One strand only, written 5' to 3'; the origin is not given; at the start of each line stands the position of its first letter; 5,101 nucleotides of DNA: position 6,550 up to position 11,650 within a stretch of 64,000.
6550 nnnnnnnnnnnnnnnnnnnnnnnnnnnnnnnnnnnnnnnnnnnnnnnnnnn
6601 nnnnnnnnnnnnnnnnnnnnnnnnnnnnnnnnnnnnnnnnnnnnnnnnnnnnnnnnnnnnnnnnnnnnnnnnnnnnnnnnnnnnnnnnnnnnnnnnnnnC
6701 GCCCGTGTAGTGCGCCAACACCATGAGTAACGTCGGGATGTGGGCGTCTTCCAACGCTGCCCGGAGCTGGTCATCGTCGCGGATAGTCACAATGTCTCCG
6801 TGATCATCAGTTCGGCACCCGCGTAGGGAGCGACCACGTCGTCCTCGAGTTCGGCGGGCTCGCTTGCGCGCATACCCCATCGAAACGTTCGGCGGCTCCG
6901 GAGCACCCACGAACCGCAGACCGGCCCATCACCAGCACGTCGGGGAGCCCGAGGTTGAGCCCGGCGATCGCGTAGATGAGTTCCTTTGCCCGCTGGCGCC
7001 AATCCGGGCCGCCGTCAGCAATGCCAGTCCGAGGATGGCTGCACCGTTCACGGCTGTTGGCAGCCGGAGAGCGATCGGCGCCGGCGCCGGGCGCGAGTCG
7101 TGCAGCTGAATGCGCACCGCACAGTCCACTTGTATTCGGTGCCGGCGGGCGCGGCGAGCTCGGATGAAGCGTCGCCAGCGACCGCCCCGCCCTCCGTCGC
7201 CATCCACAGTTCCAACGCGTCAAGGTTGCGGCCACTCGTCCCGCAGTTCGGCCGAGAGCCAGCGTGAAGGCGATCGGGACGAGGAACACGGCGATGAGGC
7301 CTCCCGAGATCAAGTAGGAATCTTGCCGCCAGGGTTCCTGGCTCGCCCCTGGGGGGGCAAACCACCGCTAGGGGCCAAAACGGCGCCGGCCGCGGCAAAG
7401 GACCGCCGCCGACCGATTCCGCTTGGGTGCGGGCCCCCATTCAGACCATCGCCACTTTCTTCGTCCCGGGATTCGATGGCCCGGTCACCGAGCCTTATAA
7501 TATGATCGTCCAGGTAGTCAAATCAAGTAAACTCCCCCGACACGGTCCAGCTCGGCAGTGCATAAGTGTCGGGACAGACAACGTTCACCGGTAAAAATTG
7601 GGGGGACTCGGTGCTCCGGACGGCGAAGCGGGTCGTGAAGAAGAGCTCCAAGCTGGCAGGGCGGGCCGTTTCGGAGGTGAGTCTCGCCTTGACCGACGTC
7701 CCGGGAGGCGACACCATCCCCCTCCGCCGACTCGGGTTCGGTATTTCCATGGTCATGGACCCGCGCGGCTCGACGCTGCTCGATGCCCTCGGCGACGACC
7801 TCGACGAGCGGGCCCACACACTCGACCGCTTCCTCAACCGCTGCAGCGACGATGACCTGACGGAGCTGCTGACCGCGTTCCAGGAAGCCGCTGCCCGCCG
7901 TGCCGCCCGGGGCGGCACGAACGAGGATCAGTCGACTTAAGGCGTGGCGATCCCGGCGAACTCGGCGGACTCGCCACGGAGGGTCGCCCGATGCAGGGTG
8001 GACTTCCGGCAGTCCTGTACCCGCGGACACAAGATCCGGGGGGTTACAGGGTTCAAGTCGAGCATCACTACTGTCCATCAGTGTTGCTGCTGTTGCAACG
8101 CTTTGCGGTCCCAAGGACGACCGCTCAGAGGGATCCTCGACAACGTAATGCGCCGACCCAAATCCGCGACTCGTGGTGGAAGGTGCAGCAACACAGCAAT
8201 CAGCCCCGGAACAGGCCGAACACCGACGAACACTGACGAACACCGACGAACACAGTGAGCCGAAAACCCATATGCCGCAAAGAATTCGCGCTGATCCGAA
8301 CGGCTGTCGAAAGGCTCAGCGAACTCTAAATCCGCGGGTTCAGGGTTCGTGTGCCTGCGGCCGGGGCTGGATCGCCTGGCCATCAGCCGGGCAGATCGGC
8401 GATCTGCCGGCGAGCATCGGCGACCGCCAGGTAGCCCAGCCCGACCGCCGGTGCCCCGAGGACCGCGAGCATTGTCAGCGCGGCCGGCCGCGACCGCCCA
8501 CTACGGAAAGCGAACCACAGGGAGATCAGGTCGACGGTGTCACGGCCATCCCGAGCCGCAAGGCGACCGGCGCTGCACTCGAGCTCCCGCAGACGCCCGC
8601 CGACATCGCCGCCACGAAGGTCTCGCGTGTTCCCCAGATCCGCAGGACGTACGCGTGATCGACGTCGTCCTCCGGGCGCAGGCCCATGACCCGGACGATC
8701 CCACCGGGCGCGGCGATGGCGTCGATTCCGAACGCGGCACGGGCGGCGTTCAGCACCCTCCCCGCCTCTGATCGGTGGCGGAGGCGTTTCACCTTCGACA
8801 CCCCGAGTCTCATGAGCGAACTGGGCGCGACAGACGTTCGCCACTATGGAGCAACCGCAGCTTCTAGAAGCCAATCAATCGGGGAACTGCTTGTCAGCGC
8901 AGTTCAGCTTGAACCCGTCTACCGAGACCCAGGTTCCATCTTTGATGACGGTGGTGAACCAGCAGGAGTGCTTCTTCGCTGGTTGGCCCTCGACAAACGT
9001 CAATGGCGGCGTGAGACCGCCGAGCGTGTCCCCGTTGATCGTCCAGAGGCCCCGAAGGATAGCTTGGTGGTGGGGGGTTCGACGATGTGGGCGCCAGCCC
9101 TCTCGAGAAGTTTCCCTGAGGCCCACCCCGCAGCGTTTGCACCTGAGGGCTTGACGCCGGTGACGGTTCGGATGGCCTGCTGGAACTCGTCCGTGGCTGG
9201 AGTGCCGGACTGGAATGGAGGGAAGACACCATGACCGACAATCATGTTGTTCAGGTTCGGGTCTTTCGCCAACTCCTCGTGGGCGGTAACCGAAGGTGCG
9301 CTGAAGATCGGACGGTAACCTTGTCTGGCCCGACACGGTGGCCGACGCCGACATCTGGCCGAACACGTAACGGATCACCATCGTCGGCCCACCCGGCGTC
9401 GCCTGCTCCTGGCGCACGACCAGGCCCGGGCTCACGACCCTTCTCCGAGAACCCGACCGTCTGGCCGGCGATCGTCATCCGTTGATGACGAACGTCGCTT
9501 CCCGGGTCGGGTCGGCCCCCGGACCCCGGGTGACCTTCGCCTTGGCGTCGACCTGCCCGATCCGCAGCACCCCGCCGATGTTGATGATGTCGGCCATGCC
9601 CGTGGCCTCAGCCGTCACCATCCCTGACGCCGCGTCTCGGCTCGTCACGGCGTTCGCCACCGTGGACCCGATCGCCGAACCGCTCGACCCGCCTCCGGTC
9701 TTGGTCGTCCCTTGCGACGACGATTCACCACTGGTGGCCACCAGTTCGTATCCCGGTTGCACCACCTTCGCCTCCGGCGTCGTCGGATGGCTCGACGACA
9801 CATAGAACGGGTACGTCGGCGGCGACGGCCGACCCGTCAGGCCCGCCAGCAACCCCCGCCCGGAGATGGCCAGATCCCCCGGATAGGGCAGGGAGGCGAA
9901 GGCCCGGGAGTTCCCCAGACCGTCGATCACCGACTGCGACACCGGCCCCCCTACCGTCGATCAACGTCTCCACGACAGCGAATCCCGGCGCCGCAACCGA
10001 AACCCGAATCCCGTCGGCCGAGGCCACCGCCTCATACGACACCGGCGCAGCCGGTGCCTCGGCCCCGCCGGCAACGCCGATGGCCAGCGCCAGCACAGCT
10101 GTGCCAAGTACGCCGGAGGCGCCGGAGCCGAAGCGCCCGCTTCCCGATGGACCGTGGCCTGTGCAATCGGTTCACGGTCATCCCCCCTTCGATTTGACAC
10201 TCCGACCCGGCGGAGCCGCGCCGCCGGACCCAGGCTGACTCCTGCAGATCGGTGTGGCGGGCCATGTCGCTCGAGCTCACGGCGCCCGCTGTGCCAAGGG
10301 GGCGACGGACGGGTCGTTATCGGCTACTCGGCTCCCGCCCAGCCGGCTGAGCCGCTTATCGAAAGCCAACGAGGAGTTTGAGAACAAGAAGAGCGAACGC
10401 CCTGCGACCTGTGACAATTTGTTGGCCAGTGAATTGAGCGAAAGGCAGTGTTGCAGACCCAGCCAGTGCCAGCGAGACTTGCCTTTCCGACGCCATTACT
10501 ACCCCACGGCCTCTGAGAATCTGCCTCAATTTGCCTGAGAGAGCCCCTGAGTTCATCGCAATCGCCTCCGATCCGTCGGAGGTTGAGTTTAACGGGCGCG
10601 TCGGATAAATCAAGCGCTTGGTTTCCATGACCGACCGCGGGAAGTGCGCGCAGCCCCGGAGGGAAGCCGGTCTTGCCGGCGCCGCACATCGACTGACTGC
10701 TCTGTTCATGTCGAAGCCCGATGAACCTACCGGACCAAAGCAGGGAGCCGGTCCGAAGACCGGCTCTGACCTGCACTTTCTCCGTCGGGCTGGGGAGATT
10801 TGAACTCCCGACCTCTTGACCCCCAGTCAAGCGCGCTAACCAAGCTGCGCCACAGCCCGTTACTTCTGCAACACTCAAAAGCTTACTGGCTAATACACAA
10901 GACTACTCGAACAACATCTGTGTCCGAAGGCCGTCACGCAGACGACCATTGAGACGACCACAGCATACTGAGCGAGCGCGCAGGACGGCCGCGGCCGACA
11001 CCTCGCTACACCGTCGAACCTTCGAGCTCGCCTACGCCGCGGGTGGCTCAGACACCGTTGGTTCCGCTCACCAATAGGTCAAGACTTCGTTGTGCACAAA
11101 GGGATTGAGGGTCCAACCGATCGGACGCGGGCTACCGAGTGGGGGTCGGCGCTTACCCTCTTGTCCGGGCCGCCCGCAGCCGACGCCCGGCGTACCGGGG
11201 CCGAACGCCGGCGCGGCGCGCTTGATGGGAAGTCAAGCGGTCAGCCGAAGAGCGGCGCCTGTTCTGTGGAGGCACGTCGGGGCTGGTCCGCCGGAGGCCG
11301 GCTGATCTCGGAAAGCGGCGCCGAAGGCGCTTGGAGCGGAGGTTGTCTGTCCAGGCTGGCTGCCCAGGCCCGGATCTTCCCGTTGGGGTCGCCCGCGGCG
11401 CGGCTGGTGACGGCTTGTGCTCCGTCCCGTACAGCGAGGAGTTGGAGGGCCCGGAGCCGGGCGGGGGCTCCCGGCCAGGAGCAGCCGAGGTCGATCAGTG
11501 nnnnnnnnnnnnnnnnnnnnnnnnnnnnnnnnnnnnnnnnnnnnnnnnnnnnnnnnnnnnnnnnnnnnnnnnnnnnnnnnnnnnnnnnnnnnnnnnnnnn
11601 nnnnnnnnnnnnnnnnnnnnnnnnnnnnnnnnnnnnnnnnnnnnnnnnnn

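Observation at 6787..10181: Decayed second copy of the module: P1-like, SBP and secreted-protein remnants, all on the minus strand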

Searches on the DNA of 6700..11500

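Call 59: search_rna_families(source=window, start=6700, end=11500, threshold=evalue, max_evalue=1)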
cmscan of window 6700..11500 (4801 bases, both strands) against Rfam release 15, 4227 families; matches with E-value up to 1: 1.
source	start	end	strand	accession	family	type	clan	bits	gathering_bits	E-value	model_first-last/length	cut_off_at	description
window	10785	10859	-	RF00005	tRNA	Gene; tRNA;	CL00001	65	29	5.5e-13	1-71/71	no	tRNA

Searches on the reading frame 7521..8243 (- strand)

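Call 8: search_protein_families(library=pfam, max_evalue=1, proteins=[window:7521-8243:-])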
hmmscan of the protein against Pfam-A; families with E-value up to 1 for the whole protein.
window:7521-8243:- (241 aa): 1 family
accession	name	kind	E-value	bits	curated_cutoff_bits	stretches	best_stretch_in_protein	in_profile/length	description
PF25112.1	zf-AtTam37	-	0.037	15.2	27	1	3-58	5-57/111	AtTam37 zinc finger region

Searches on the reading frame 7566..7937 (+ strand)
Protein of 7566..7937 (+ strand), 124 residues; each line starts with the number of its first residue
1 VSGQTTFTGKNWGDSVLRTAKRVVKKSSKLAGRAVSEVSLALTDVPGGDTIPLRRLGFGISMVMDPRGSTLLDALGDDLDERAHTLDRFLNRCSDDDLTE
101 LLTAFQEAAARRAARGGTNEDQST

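Call 8: search_protein_families(library=pfam, max_evalue=1, proteins=[window:7566-7937:+])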
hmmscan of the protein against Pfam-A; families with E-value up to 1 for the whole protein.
window:7566-7937:+ (124 aa): 1 family
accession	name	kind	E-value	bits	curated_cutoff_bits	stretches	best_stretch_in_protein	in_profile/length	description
PF14674.12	FANCI_S1-cap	-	0.18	12.2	28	1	81-103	12-34/53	FANCI solenoid 1 cap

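Call 35: find_homologous_proteins(query=window:7566-7937:+, max_evalue=0.001)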
Query window:7566-7937:+ (124 aa): 93 proteins with E <= 0.001 among 196 candidates.
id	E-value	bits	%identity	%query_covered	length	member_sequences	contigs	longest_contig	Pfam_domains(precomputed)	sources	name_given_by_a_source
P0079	2.3e-61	223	99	88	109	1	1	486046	-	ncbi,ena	-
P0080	8.7e-49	182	85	74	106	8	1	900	-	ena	-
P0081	1.5e-48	181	84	83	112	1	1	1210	-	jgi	jgi:hypothetical protein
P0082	1.7e-48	181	80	77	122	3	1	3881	-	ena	-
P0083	2.6e-48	181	81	84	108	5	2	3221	-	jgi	-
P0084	4.8e-48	180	84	74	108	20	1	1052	-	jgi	jgi:hypothetical protein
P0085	9.8e-48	179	80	84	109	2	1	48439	-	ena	-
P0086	2.0e-47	178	84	72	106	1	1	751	-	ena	-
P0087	2.1e-47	178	82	84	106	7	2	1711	-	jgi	jgi:hypothetical protein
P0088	2.9e-47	177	83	83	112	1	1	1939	-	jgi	jgi:hypothetical protein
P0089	3.6e-47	177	83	74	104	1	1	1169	-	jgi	-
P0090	4.5e-47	177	80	74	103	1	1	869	-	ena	-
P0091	5.2e-47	176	79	73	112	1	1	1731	-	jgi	jgi:hypothetical protein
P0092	5.6e-47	176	85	70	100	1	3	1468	-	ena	-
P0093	6.5e-47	176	78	76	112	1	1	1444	-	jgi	jgi:hypothetical protein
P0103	3.4e-46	174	78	74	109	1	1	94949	-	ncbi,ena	-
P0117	5.9e-45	170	77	70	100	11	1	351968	-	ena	-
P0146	1.5e-42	162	74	74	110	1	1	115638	-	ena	-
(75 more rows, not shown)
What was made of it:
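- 7611..7940 (+): Intact, strongly conserved small gene (109 aa; a longer 124-aa ORF starts at 7566). Its function is unknown. It is a distant homolog of the ORF116 gene that ends the Sec1 operon in relatives. 93 database homologs at 65-85% identity and ~100-125 aa (call 35).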

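Call 36: find_encoding_contigs(protein=P0146, flank=10000, max_places=2)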
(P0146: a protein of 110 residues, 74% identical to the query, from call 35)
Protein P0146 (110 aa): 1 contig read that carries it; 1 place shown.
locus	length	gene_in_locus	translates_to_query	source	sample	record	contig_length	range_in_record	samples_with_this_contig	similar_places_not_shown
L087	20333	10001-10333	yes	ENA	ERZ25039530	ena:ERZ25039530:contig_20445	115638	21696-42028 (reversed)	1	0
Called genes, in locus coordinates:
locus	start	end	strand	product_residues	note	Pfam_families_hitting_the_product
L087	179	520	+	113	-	-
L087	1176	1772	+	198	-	PF13635:DUF4143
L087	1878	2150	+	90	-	-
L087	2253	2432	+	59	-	-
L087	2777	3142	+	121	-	-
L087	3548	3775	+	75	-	-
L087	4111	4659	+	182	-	PF03109:ABC1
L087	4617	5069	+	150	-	-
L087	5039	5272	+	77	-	-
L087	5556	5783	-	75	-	-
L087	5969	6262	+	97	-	-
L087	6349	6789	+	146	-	PF12900:Pyridox_ox_2 (faint)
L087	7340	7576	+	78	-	-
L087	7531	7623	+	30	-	-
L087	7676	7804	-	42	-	-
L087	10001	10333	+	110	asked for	-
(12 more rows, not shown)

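Call 37: find_encoding_contigs(protein=P0103, flank=10000, max_places=2)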
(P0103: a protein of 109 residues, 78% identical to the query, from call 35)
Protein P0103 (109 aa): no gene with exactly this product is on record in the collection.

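Call 44: find_encoding_contigs(protein=P0117, flank=8000, max_places=3)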
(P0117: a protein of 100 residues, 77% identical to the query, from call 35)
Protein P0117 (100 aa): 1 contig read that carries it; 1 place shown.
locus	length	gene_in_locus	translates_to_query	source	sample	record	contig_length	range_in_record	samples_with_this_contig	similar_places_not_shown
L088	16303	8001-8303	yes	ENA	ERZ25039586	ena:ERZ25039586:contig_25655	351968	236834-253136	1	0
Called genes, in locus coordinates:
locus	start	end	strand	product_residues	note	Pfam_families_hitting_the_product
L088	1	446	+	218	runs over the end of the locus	-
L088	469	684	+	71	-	PF13560:HTH_31 (weak)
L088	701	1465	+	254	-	PF01243:PNPOx_N (weak), PF12900:Pyridox_ox_2 (faint)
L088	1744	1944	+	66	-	-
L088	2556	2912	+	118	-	-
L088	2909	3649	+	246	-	PF00106:adh_short, PF13561:adh_short_C2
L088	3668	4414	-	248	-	-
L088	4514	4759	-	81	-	-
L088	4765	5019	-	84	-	-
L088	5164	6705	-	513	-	PF03109:ABC1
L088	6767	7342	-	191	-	-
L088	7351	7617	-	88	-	-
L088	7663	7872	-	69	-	-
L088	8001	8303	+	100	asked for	-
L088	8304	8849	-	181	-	PF06737:Transglycosylas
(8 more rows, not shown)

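Call 47: search_protein_families(library=pfam, max_evalue=0.1, proteins=[P0079])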
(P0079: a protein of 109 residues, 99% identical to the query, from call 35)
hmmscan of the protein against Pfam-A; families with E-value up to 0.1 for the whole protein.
P0079 (109 aa): 0 families

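Call 52: search_protein_families(library=ncbifam, max_evalue=0.01, proteins=[P0079])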
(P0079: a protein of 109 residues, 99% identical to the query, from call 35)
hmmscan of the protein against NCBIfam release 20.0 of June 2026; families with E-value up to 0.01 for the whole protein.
P0079 (109 aa): 0 families
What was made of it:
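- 7611..7940 (+): It has no Pfam or NCBIfam family (calls 47, 52).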

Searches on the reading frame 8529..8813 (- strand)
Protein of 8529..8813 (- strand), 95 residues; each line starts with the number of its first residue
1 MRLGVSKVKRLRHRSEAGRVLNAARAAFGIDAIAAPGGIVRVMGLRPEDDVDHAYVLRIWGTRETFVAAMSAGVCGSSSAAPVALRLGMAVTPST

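Call 8: search_protein_families(library=pfam, max_evalue=1, proteins=[window:8529-8813:-])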
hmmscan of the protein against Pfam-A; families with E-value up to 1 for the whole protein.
window:8529-8813:- (95 aa): 1 family
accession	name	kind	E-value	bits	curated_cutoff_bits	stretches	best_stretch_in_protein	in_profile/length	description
PF14087.12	DUF4267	-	0.0017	18.8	27.8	1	24-71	3-52/110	Domain of unknown function (DUF4267)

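Call 45: search_protein_representatives(protein=window:8529-8813:-)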
Query: 95 residues. Proteins with E-value up to 0.001 (for the whole library): 7; up to 1e-10: 3; up to 1e-30: 0. The best 7 are listed.
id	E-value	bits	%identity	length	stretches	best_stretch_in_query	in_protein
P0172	9.8e-21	89.9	62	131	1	19-91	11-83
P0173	1.8e-11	60.3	49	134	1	17-92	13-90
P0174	3.5e-11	59.4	32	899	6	23-87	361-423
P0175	5.5e-05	39.6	43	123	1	14-91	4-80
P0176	8.8e-05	38.9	39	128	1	16-92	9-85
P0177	6.1e-04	36.2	45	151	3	53-84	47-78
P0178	9.2e-04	35.7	40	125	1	23-91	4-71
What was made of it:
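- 8383..8813 (-): DUF4267-family gene (~140 aa) interrupted by one 1-nt deletion near 8539-8541 (GTGGAC to GTGAC). It is either a very young pseudogene or a live gene with a consensus error. phmmer against 1.8 billion representatives finds P0172 at E=1e-20 (call 45).
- On Pseudogene (disabled relic of a protein-coding gene): DUF4267 E=1e-20 (call 45).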

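Call 47: search_protein_families(library=pfam, max_evalue=0.1, proteins=[P0172, P0173, P0175, P0176, P0178])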
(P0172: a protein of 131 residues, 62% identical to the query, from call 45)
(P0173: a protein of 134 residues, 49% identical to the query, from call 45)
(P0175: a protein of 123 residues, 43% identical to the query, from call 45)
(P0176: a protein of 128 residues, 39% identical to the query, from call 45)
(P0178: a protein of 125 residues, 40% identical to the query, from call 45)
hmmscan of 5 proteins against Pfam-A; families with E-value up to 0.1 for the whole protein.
P0172 (131 aa): 1 family
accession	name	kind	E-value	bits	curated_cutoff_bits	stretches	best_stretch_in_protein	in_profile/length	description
PF14087.12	DUF4267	-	3e-06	27.6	27.8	1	16-119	3-107/110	Domain of unknown function (DUF4267)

P0173 (134 aa): 1 family
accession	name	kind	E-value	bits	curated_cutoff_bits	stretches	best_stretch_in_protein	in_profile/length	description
PF14087.12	DUF4267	-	0.0033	17.8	27.8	1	22-114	5-98/110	Domain of unknown function (DUF4267)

P0175 (123 aa): 0 families

P0176 (128 aa): 0 families

P0178 (125 aa): 0 families
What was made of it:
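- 8383..8813 (-): P0172 scores 27.6 bits on PF14087, whose cut-off is 27.8 (call 47).
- On DUF4267 (PF14087): Its closest homolog P0172 scores 27.6 bits over profile positions 3-107 of 110 (call 47).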

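Call 52: search_protein_families(library=ncbifam, max_evalue=0.01, proteins=[P0172])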
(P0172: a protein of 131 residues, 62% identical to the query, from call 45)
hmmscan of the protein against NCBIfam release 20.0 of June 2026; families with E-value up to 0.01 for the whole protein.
P0172 (131 aa): 0 families
